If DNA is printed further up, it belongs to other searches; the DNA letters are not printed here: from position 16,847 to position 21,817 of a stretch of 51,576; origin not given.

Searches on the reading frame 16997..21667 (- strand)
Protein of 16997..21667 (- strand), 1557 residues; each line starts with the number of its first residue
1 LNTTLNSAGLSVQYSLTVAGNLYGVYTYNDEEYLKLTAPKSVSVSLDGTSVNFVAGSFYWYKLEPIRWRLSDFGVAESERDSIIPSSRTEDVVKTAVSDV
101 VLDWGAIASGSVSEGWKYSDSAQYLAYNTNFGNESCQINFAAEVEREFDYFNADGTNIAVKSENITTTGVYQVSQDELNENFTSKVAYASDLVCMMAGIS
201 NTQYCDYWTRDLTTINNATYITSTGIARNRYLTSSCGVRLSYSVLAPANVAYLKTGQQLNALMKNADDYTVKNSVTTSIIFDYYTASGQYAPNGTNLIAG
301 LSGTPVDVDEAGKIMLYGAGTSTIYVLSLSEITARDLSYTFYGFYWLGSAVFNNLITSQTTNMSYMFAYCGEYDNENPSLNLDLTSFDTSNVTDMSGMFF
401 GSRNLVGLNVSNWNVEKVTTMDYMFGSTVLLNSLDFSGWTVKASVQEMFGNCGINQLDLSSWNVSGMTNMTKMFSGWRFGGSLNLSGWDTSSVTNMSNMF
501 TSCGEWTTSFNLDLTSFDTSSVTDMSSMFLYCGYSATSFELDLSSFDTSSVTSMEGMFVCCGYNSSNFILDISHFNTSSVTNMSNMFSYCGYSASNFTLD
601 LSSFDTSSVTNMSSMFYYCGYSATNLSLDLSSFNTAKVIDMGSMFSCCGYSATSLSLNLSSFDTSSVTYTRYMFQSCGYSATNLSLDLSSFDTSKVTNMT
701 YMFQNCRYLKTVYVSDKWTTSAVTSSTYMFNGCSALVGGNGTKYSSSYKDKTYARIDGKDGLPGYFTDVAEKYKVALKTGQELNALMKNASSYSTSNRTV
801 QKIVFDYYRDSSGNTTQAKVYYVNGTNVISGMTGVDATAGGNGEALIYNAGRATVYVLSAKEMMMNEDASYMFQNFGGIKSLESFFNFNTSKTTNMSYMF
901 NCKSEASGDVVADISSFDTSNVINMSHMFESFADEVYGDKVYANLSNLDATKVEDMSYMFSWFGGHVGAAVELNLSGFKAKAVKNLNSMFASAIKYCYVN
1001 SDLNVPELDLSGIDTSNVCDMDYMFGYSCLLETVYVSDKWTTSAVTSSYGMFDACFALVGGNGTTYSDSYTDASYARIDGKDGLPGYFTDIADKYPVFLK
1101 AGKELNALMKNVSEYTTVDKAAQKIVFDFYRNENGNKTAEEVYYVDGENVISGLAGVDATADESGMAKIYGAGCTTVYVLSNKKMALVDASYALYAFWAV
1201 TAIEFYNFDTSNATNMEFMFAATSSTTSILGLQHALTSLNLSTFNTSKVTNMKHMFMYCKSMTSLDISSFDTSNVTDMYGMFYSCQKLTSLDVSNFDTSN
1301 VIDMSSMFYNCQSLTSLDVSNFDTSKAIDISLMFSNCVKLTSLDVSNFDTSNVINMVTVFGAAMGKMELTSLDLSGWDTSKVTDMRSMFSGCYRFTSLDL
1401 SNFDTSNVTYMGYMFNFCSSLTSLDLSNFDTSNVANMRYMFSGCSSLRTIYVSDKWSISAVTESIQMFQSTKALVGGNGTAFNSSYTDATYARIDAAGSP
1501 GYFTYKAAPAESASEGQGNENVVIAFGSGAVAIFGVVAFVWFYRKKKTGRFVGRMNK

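Call 9: search_protein_families(library=pfam, proteins=[window:16997-21667:-], max_evalue=0.001)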
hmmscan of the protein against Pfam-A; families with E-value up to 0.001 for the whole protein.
window:16997-21667:- (1557 aa): 2 families
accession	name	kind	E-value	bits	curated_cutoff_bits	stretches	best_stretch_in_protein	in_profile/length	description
PF03382.20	DUF285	-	1.3e-152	499.7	25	10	1371-1473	14-112/120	Mycoplasma protein of unknown function, DUF285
PF12799.13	LRR_4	-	2.7e-06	27.9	27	0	1312-1349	1-38/44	Leucine Rich repeats (2 copies)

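Call 10: search_protein_families(library=padloc, proteins=[window:16997-21667:-], max_evalue=0.001)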
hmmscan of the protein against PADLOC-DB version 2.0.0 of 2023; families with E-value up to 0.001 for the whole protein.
window:16997-21667:- (1557 aa): 0 families
